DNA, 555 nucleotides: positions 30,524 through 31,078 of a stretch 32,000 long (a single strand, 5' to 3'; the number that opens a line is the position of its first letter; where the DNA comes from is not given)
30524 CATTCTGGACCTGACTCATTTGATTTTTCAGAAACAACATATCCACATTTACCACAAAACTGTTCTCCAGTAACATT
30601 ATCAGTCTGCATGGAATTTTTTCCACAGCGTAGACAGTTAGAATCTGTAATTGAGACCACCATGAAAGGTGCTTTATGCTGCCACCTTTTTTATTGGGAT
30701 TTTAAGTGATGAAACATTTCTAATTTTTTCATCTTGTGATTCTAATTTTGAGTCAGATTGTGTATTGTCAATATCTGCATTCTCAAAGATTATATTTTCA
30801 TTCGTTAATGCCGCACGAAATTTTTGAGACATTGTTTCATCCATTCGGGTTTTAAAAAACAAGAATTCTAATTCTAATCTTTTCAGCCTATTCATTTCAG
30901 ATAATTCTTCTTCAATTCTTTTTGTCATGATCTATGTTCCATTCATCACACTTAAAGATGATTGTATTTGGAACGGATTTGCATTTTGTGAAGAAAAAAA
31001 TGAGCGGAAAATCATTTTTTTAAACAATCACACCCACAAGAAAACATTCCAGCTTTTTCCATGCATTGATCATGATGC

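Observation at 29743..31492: Same-strand string Alba / C2H2-like miniprotein / Cys-rich miniprotein / helical miniprotein / TFB-3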

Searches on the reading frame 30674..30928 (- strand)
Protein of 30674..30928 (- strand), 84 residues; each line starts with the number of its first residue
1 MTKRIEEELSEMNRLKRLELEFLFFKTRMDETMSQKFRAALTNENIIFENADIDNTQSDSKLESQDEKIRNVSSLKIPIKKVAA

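Call 5: search_protein_families(library=pfam, max_evalue=1, proteins=[window:30674-30928:-])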
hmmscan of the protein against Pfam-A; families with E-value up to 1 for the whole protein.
window:30674-30928:- (84 aa): 2 families
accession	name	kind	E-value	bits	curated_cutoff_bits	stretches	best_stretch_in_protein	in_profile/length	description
PF23598.1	LRR_14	-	0.1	11.8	40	1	4-74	130-193/353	Leucine-rich repeat region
PF19902.4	DUF6375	-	0.17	12.9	27.5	1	3-70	28-95/132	Family of unknown function (DUF6375)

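Call 7: find_encoding_contigs(protein=window:30674-30928:-, flank=6000, max_places=10)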
Protein window:30674-30928:- (84 aa): 4 contigs read that carry it; 3 places shown.
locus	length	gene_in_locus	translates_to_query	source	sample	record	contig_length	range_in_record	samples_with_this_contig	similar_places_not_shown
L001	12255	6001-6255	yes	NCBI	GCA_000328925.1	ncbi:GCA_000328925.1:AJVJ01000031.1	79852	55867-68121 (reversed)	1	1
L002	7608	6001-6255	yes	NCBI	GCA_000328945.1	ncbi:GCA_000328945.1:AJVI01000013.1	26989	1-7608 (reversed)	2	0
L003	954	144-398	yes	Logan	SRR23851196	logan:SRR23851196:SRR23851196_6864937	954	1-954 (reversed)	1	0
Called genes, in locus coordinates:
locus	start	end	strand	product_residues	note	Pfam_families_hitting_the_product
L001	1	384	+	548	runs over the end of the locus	PF01544:CorA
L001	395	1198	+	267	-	PF00520:Ion_trans, PF07885:Ion_trans_2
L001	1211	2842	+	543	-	PF01019:G_glu_transpept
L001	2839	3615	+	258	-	PF05013:FGase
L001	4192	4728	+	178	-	-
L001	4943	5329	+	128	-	PF20364:DUF6659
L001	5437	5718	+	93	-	PF01918:Alba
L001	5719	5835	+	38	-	-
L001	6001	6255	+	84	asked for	-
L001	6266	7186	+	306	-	PF08271:Zn_Ribbon_TF, PF00382:TFIIB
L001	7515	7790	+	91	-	-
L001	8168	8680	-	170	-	-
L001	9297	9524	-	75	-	-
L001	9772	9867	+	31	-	-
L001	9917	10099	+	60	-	-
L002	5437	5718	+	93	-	PF01918:Alba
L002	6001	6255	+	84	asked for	-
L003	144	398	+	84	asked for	-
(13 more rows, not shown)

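Call 26: find_homologous_proteins(query=A3, max_evalue=0.001)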
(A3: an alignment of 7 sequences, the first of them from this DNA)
Query A3 (7 sequences) (84 aa, profile of the alignment): 231 proteins with E <= 0.001 among 586 candidates; the best 120 are listed.
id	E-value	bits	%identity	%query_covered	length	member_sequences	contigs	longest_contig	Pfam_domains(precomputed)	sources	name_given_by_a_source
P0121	1.1e-41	159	64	100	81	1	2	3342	-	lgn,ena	-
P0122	1.2e-41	158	60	100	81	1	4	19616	-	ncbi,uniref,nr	ncbi:hypothetical protein AAA799E16_01506 [Marine Group I thaumarchaeote SCGC AAA799-E16]|uniref:Unc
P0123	1.7e-41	158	60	100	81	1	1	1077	-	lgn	-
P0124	3.9e-41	157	60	100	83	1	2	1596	-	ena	-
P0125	4.1e-41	157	61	100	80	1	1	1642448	-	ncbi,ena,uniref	ncbi:hypothetical protein [Nitrosopumilus sp.]|uniref:hypothetical protein n=1 Tax=Nitrosopumilus sp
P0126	5.5e-41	156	62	100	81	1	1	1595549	-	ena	-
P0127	6.1e-41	156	60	98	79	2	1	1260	-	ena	-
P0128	6.5e-41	156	61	100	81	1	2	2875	-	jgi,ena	jgi:hypothetical protein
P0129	7.3e-41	156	61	100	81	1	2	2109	-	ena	-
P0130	9.5e-41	156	58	100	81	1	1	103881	-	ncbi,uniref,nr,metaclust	ncbi:hypothetical protein AAA799P11_00660 [Marine Group I thaumarchaeote SCGC AAA799-P11]|uniref:Unc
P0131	1.1e-40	155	61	100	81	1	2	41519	-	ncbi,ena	-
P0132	1.3e-40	155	57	100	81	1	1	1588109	-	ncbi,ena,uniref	ncbi:hypothetical protein [Nitrosopumilus sp.]|uniref:hypothetical protein n=1 Tax=Nitrosopumilus sp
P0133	1.9e-40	155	62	100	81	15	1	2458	-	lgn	-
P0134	2.6e-40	154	61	100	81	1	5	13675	-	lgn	-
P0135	5.6e-40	153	60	100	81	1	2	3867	-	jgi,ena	-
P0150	1.3e-36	142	57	100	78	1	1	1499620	-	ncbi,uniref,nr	ncbi:hypothetical protein Nisw_02920 [Candidatus Nitrosopumilus sp. SW]|uniref:hypothetical protein 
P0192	1.5e-22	97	81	64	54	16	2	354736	-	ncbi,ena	-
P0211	3.7e-21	93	78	64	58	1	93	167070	-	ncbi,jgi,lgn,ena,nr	ncbi:MAG: hypothetical protein H2B00_06580 [Nitrosopumilaceae archaeon]|jgi:hypothetical protein|nr:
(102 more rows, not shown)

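Call 28: find_encoding_contigs(protein=P0211, flank=4000, max_places=4)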
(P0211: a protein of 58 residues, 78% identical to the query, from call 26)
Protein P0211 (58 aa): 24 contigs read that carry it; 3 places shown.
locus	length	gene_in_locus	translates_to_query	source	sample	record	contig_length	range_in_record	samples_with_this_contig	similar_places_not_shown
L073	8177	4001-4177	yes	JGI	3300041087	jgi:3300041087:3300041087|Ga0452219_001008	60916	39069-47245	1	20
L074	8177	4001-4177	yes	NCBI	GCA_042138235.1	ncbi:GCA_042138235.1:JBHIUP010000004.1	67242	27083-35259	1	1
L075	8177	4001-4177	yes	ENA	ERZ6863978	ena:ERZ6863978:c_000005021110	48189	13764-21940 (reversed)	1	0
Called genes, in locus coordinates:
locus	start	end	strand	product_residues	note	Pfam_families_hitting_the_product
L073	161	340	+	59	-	-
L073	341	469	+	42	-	-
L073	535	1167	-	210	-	-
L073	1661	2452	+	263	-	PF01209:Ubie_methyltran, PF05175:MTS, PF02353:CMAS (weak), PF13489:Methyltransf_23, PF08241:Methyltransf_11, PF08242:Methyltransf_12, PF13649:Methyltransf_25, PF13847:Methyltransf_31, +1 more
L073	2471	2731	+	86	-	PF01423:LSM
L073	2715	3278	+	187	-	PF00352:TBP, PF11858:DUF3378 (faint), PF00352:TBP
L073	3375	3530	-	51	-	-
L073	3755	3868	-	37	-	-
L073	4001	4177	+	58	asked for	-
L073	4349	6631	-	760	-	PF00330:Aconitase, PF00694:Aconitase_C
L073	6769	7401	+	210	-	-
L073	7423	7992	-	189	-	-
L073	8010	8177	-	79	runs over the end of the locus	PF01037:AsnC_trans_reg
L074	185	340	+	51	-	-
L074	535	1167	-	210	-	-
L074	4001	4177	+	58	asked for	-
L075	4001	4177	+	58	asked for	-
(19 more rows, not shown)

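Call 29: find_encoding_contigs(protein=P0192, flank=4000, max_places=2)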
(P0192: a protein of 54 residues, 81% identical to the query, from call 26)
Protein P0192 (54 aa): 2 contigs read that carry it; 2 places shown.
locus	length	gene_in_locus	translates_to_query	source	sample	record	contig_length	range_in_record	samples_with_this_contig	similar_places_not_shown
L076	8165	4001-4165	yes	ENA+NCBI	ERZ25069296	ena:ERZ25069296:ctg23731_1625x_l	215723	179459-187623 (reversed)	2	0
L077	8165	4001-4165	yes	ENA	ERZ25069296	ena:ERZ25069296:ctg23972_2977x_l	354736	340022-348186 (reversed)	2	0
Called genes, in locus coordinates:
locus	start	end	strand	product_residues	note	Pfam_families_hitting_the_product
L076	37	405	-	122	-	-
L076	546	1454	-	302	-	-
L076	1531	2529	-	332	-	PF13518:HTH_28 (weak), PF13551:HTH_29 (weak), PF13565:HTH_32, PF13592:HTH_33, PF13358:DDE_3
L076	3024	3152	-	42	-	-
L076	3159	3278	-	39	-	-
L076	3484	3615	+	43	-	-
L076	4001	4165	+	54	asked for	-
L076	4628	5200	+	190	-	PF01209:Ubie_methyltran, PF13489:Methyltransf_23 (weak), PF05148:Methyltransf_8 (weak), PF13847:Methyltransf_31, PF08241:Methyltransf_11, PF08242:Methyltransf_12, PF13649:Methyltransf_25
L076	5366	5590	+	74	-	-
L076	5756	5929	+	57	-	-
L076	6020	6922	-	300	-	PF01145:Band_7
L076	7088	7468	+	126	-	-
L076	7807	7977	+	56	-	-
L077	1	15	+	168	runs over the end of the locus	PF13358:DDE_3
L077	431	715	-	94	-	-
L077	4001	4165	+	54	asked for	-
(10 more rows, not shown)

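Call 30: find_encoding_contigs(protein=P0150, flank=4000, max_places=2)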
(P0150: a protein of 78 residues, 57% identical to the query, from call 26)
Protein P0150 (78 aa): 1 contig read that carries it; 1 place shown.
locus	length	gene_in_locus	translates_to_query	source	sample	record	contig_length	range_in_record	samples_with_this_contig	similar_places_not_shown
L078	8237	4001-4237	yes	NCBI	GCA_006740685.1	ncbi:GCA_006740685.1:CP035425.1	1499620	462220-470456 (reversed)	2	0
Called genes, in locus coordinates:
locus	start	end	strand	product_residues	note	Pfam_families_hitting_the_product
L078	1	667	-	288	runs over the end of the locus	PF00466:Ribosomal_L10, PF17777:RL10P_insert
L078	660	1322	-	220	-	PF00687:Ribosomal_L1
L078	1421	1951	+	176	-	PF13404:HTH_AsnC-type, PF13412:HTH_24, PF01037:AsnC_trans_reg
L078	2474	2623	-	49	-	-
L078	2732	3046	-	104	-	PF01176:eIF-1a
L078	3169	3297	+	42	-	PF23477:zf_Tbcl_2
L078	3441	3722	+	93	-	PF01918:Alba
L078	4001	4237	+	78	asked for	-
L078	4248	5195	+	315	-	PF08271:Zn_Ribbon_TF, PF00382:TFIIB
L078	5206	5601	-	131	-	-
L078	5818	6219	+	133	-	PF01638:HxlR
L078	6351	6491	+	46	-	-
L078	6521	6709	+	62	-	-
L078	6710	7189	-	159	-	PF03946:Ribosomal_L11_N, PF00298:Ribosomal_L11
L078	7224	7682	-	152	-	PF03439:Spt5-NGN, PF00467:KOW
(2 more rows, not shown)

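Call 34: find_related_loci(query=A3, collection=metagenome_contigs, flank=5000)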
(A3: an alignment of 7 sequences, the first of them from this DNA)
Query A3 (84 aa) in metagenome_contigs; peptide patterns used: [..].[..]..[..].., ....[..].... (x = any residue, [..] = any of these).
600 stretches matched a pattern (row limit reached: there are more); 39 encode a relative of the query (tblastn E <= 1e-3); 39 distinct loci.
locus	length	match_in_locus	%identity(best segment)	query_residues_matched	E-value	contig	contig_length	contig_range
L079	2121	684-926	61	1-84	9e-27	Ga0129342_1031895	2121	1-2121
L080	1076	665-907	60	1-84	9e-26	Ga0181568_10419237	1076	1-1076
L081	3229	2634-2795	85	1-54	4e-25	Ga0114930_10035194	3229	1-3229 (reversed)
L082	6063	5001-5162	80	1-54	4e-24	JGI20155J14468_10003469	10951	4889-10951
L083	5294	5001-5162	80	1-54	4e-24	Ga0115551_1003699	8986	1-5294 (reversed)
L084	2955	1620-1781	78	1-54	8e-24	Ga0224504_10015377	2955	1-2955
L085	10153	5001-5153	80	1-51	7e-23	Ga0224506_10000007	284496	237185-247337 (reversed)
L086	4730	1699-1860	81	1-54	7e-23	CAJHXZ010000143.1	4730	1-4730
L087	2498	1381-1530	82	1-50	7e-23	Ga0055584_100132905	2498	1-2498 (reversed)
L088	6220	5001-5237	57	1-84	4e-21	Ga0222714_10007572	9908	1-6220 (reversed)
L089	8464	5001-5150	76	1-50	2e-20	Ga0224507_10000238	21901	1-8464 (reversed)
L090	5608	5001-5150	76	1-50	2e-20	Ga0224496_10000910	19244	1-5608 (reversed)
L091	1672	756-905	74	1-50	2e-20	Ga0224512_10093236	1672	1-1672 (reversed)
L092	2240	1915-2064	76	1-50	4e-20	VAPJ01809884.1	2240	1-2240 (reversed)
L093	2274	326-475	74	1-50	6e-20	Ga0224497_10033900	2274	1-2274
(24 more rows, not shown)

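Call 37: search_solved_structures(query=A3, max_evalue=10, show_alignments=2)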
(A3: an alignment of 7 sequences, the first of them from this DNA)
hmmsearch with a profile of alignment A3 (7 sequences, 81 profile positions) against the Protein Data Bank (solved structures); distinct sequences matched with E-value up to 10: 0.

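Call 45: predict_structure(alignment_id=A5)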
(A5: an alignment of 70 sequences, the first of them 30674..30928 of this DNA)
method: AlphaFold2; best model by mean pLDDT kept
length: 84 residues; sequences in the alignment: 70
mean_pLDDT: 62.8   pTM: 0.34
mean pLDDT of the five models: 62.8, 62.8, 60.1, 59.9, 59.1
residues with pLDDT >= 90: 15; 70-90: 26; 50-70: 5; < 50: 38
segments of 3 or more residues with pLDDT < 50: 46-72, 74-84
pLDDT, mean of each block of 10 residues (from residue 1): 88 94 81 77 55 35 37 44 41
secondary structure, 60 per line:
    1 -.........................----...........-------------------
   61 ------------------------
elements in order: H2-26 H31-41

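Call 53: fold_search(model_id=the predicted structure, library=pdb)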
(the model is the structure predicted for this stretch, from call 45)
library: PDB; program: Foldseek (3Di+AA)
matches with E <= 10: 1; with E <= 0.001: 0
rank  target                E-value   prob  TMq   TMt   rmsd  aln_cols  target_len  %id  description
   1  9i05_Xc               8.2e+00  0.01  0.18  0.08  19.4        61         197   16  Cryo-EM structure of the large subunit of the mitochondrial ribosome from Toxoplasma gondii (released 2025-06-11)
